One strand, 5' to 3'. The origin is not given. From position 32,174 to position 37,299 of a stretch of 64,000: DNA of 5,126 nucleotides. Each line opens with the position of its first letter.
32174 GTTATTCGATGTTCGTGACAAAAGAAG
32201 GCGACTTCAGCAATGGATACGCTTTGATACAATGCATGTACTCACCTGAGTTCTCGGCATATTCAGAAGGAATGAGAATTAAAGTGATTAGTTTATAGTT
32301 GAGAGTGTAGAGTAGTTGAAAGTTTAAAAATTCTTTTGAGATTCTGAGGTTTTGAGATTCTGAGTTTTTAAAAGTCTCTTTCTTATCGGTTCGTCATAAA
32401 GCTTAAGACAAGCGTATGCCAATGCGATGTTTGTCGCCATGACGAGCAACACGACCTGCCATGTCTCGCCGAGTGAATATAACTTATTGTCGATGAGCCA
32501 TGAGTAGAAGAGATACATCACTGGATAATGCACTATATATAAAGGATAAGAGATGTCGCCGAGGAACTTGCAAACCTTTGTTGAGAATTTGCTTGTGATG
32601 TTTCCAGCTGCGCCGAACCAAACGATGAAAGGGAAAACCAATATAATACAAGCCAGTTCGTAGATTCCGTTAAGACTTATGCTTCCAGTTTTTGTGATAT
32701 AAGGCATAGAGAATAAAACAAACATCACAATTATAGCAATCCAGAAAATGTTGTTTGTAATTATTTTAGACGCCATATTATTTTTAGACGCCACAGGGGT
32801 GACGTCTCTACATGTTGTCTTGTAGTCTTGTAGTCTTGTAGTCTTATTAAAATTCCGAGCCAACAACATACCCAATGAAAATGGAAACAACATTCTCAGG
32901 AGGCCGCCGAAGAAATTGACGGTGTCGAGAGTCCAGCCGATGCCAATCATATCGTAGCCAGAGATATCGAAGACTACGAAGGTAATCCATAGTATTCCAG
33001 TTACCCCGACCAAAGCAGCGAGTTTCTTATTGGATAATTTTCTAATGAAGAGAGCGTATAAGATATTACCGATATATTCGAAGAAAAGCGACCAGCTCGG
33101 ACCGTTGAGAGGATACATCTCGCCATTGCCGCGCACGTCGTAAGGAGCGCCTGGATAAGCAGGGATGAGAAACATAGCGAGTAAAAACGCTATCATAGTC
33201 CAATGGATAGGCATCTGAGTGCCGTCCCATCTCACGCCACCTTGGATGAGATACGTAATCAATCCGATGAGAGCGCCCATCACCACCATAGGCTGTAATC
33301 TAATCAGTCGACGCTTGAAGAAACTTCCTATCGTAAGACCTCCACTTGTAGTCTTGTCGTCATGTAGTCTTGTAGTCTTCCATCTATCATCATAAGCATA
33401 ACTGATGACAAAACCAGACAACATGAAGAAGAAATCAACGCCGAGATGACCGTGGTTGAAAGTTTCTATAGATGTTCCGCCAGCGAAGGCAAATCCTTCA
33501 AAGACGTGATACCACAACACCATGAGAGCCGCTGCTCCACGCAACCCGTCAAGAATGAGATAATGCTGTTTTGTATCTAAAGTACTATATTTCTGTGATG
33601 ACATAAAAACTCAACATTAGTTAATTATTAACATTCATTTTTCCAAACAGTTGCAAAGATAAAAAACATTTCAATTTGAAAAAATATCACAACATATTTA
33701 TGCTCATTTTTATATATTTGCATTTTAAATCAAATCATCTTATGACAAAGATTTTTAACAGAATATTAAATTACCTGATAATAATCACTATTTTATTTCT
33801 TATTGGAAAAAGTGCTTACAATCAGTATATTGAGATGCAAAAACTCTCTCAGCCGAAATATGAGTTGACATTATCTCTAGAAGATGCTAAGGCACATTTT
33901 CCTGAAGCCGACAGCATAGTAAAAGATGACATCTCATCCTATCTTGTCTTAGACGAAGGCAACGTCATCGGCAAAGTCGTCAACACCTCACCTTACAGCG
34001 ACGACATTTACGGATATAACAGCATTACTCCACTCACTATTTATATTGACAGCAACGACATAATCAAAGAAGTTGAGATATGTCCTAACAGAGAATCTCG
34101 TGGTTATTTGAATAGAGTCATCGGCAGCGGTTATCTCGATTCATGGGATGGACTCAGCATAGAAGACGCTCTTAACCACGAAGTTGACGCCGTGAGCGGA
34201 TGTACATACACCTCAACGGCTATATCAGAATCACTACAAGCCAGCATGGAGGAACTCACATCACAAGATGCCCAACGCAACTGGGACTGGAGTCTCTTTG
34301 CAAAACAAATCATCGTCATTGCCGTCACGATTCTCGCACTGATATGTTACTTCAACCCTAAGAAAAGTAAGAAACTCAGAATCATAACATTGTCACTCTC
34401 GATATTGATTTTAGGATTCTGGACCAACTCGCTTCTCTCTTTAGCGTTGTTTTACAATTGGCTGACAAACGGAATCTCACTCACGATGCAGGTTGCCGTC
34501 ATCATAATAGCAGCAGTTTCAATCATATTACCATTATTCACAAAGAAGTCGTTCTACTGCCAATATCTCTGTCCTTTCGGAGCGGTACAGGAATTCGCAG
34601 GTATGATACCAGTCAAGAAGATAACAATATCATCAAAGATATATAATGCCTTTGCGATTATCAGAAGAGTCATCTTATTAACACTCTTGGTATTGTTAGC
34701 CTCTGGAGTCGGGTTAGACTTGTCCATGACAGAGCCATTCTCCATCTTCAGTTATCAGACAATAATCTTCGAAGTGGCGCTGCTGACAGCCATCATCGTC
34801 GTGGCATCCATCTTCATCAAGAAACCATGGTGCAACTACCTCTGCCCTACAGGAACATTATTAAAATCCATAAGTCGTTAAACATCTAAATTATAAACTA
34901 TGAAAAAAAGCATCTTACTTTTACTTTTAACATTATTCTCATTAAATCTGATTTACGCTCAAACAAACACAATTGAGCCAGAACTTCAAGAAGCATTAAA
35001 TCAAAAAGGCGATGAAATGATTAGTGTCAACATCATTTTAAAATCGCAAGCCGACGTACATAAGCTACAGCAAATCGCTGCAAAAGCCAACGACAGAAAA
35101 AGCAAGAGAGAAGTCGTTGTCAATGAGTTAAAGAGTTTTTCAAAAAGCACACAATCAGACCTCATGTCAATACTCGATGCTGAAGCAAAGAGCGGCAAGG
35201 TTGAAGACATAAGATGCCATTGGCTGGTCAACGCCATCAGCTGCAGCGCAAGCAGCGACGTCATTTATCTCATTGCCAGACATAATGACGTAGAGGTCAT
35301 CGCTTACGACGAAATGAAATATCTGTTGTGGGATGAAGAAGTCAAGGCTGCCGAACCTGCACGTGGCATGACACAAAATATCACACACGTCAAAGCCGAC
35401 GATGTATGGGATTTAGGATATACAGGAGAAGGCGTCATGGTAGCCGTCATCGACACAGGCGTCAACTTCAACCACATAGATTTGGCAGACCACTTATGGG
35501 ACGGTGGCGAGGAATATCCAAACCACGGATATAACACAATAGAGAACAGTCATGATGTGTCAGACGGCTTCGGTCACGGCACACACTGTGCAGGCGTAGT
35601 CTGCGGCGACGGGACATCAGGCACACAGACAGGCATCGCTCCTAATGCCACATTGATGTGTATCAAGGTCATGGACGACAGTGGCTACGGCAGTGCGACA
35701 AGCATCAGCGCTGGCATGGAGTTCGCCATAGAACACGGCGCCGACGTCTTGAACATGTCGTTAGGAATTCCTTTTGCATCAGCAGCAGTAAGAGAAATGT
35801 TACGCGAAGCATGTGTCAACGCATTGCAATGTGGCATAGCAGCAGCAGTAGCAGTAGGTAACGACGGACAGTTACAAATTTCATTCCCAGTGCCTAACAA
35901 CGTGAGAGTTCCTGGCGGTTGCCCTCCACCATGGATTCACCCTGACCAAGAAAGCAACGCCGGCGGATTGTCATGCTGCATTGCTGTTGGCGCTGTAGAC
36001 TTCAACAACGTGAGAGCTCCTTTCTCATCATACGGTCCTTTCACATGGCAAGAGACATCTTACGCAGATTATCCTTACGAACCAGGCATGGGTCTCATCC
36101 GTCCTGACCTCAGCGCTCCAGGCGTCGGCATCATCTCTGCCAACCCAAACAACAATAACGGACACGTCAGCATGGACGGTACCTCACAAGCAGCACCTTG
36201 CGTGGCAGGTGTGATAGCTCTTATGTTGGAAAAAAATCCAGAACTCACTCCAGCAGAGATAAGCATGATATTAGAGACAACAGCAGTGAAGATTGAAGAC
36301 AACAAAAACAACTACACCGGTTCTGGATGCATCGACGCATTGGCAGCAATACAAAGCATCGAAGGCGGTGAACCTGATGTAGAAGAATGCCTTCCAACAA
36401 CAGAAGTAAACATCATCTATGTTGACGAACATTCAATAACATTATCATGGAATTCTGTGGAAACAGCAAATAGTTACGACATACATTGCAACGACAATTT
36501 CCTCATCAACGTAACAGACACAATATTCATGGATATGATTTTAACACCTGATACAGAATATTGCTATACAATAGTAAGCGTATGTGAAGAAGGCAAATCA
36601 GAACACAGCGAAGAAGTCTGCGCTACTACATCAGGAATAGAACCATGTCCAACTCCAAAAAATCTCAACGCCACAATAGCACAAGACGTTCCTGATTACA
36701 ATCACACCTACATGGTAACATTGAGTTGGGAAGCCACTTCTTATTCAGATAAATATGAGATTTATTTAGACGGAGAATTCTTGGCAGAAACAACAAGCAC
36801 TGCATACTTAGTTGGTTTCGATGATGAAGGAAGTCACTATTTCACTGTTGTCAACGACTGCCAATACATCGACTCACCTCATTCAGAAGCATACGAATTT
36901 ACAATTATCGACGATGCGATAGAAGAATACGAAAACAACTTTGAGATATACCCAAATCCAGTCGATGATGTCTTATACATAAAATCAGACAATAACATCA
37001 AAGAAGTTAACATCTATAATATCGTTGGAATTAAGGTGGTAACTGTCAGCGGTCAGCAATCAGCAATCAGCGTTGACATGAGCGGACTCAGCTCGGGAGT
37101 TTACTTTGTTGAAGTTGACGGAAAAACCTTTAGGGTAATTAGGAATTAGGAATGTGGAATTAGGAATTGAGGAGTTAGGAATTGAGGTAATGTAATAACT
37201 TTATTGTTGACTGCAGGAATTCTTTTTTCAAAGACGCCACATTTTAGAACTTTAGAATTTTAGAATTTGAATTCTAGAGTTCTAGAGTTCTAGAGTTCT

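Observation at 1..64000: Degenerate 7-8-nt tandem arrays fill gene 3' flanks and are absent from every divergent promoter region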

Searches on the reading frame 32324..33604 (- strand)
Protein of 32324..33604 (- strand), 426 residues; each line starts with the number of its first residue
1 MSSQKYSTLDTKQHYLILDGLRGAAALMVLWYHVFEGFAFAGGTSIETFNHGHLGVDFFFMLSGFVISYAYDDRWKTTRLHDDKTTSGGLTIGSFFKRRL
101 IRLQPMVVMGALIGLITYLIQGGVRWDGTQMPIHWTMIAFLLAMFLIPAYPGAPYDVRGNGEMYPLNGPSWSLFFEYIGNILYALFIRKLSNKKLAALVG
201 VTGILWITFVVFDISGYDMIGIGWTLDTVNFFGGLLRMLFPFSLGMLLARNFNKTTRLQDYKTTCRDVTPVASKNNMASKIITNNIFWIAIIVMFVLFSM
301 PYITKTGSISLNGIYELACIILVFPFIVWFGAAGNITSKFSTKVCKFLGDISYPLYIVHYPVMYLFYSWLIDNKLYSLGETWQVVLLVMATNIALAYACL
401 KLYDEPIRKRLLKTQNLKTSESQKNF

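Call 24: search_protein_families(library=pfam, proteins=[window:32324-33604:-])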
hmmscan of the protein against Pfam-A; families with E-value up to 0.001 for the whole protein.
window:32324-33604:- (426 aa): 1 family
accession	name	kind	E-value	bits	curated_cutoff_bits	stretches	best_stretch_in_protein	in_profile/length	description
PF01757.29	Acyl_transf_3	-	3.6e-35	122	31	1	18-399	4-324/326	Acyltransferase domain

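Call 34: find_homologous_proteins(query=window:32327-33604:-, max_evalue=1e-40)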
Query window:32327-33604:- (426 aa): 8000 proteins with E <= 1e-40 among 8000 candidates; the best 120 are listed.
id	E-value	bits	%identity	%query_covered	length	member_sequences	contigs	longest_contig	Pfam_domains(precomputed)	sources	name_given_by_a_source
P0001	2.8e-287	971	100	100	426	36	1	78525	PF01757.29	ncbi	-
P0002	1.7e-264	895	94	100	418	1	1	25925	PF01757.29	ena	-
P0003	7.2e-262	887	93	100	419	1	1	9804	PF01757.29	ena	-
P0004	1.5e-261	886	95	98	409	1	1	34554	PF01757.29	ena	-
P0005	4.7e-260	881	94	98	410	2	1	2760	PF01757.29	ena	-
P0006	1.8e-259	879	94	98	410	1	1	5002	PF01757.29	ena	-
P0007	3.1e-258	875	94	98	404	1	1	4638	PF01757.29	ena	-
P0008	1.7e-256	869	93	98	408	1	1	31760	PF01757.29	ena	-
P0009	4.1e-256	868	92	98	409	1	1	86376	PF01757.29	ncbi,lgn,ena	-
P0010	2.0e-254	862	94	98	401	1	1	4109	PF01757.29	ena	-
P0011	8.3e-254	860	93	98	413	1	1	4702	PF01757.29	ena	-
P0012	3.6e-253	858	94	98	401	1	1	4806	PF01757.29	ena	-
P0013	3.2e-252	855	92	98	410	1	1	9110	PF01757.29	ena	-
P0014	2.0e-251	852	92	98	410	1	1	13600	PF01757.29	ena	-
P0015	2.8e-251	852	93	98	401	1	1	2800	PF01757.29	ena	-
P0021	8.2e-238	808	86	98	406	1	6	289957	PF01757.29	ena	-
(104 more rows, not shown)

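Call 37: find_encoding_contigs(protein=P0009, flank=10000, max_places=2)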
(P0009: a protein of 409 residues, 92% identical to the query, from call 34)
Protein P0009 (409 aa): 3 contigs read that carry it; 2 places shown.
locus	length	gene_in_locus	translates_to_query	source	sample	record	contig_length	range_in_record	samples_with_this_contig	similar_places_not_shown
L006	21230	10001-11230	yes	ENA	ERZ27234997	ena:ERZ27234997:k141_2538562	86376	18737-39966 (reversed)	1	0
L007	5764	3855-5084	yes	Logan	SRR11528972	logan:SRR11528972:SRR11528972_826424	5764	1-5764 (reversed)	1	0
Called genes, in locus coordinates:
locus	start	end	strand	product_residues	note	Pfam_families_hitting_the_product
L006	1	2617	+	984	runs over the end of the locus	PF00041:fn3 (faint), PF23414:Beta-prop_EML_2 (faint), PF13620:CarboxypepD_reg, PF18962:Por_Secre_tail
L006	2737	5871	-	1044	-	PF00133:tRNA-synt_1, PF09334:tRNA-synt_1g, PF13603:tRNA-synt_1_2, PF08264:Anticodon_1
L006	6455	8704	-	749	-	PF00082:Peptidase_S8, PF18962:Por_Secre_tail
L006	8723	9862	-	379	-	PF04205:FMN_bind, PF12801:Fer4_5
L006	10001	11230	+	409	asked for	PF01757:Acyl_transf_3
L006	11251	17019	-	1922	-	PF01835:MG2, PF00207:A2M, PF17973:bMG10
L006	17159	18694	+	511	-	PF00512:HisKA (faint), PF02518:HATPase_c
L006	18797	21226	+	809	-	PF05970:PIF1, PF13245:AAA_19, PF13604:AAA_30, PF13538:UvrD_C_2 (weak), PF00570:HRDC, PF14493:HTH_40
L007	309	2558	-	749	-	PF00082:Peptidase_S8, PF18962:Por_Secre_tail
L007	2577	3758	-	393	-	PF04205:FMN_bind, PF12801:Fer4_5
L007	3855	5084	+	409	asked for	PF01757:Acyl_transf_3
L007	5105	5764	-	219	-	?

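Call 38: find_encoding_contigs(protein=P0021, flank=10000, max_places=2)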
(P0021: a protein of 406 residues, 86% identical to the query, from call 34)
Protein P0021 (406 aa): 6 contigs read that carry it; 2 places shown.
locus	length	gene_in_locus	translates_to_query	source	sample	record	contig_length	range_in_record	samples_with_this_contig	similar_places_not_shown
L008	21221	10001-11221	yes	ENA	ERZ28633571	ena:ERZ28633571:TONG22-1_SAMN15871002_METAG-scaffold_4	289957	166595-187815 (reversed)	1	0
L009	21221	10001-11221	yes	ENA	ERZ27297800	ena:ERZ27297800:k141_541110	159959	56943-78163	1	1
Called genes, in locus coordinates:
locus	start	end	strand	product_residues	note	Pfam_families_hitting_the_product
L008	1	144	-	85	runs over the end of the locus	-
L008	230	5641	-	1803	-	PF02368:Big_2, PF13306:LRR_5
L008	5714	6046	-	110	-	-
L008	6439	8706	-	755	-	PF00082:Peptidase_S8, PF18962:Por_Secre_tail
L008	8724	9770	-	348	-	PF04205:FMN_bind, PF12801:Fer4_5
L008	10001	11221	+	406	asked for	PF01757:Acyl_transf_3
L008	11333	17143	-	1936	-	PF01835:MG2, PF00207:A2M, PF17973:bMG10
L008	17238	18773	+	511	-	PF00512:HisKA (faint), PF14501:HATPase_c_5 (faint), PF02518:HATPase_c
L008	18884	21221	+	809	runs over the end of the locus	PF01443:Viral_helicase1 (faint), PF05970:PIF1, PF13245:AAA_19, PF13604:AAA_30, PF13538:UvrD_C_2 (weak), PF00570:HRDC, PF14493:HTH_40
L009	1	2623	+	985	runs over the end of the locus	PF23414:Beta-prop_EML_2 (faint), PF13620:CarboxypepD_reg, PF18962:Por_Secre_tail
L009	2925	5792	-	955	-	PF00133:tRNA-synt_1, PF09334:tRNA-synt_1g, PF13603:tRNA-synt_1_2, PF08264:Anticodon_1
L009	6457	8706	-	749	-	PF00082:Peptidase_S8, PF18962:Por_Secre_tail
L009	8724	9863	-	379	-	PF04205:FMN_bind, PF12801:Fer4_5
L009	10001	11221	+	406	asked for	PF01757:Acyl_transf_3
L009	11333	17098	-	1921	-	PF01835:MG2, PF00207:A2M, PF17973:bMG10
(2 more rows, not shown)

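Call 39: find_encoding_contigs(protein=P0004, flank=10000, max_places=2)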
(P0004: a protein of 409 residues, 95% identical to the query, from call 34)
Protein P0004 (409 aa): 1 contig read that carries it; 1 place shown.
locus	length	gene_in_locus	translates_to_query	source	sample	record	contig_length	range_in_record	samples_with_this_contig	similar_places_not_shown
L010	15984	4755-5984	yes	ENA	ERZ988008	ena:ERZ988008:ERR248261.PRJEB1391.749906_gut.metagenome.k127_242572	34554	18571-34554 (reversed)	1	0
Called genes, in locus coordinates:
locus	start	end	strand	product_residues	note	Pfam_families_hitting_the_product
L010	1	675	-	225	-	?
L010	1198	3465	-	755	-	PF00082:Peptidase_S8, PF18962:Por_Secre_tail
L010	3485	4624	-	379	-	PF04205:FMN_bind, PF12801:Fer4_5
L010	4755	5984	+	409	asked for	PF01757:Acyl_transf_3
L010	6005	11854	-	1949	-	PF01835:MG2, PF00207:A2M, PF17973:bMG10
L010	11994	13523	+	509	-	PF00512:HisKA (faint), PF02518:HATPase_c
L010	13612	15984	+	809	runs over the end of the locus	PF05970:PIF1, PF13245:AAA_19, PF13604:AAA_30, PF13538:UvrD_C_2 (weak), PF00570:HRDC, PF14493:HTH_40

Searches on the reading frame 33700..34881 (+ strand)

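Call 41: search_protein_families(library=pfam, proteins=[window:33700-34881:+])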
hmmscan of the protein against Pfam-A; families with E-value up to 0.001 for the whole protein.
window:33700-34881:+ (393 aa): 2 families
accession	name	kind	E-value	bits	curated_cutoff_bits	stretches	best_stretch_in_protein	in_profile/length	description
PF12801.12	Fer4_5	-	1e-16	61.1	22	2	265-310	3-47/48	4Fe-4S binding domain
PF04205.19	FMN_bind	-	6e-09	36.9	22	1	105-182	1-75/77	FMN-binding domain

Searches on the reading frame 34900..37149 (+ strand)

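Call 24: search_protein_families(library=pfam, proteins=[window:34900-37149:+])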
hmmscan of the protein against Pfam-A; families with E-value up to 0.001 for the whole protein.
window:34900-37149:+ (749 aa): 4 families
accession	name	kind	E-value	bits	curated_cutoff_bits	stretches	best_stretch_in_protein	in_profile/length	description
PF00082.27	Peptidase_S8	-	1.4e-52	179.2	21.8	1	176-469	1-280/288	Subtilase family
PF18962.6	Por_Secre_tail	-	2.2e-13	50.7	27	1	683-743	1-66/75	Secretion system C-terminal sorting domain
PF00041.27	fn3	-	8.2e-05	23.2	25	0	502-573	5-81/84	Fibronectin type III domain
PF23376.1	Fn3_VIN3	-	0.00099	20.1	33.9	0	532-572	51-91/99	VIN3-like, fibronectin type-III domain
